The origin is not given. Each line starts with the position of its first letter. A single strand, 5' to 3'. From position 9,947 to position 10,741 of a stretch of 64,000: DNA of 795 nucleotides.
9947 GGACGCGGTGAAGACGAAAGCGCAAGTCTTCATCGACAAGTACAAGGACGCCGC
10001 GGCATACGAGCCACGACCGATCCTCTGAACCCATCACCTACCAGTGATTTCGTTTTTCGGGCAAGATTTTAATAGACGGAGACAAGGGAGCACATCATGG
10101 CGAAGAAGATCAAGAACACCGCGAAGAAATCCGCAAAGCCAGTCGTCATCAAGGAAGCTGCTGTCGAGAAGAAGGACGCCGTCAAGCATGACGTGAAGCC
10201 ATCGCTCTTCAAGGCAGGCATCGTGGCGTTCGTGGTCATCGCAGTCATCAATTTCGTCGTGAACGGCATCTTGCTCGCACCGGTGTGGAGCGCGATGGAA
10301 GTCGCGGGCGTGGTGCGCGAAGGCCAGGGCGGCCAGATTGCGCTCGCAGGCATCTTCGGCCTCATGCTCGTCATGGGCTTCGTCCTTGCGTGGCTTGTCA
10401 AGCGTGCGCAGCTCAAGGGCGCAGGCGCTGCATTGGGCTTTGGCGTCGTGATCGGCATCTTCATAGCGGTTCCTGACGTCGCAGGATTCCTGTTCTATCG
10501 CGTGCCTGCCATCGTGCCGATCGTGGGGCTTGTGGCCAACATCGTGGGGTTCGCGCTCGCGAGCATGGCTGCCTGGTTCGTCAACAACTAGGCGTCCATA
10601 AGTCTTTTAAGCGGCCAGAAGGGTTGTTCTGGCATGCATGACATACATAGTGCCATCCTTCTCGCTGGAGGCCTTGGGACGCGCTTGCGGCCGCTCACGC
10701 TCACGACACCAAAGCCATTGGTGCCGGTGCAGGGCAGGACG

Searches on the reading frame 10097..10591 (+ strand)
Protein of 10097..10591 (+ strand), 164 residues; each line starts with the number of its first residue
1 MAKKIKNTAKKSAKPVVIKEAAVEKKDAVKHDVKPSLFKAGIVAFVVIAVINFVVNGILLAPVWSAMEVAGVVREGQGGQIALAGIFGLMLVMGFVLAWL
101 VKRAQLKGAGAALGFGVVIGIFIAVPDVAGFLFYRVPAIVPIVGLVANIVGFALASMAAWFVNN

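Call 32: search_protein_families(library=pfam, proteins=[window:10097-10591:+], max_evalue=0.01)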
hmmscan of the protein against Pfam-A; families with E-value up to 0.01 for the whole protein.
window:10097-10591:+ (164 aa): 1 family
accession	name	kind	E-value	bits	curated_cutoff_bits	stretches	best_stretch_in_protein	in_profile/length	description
PF08570.15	DUF1761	-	0.00041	21.1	31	1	44-157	2-120/123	Protein of unknown function (DUF1761)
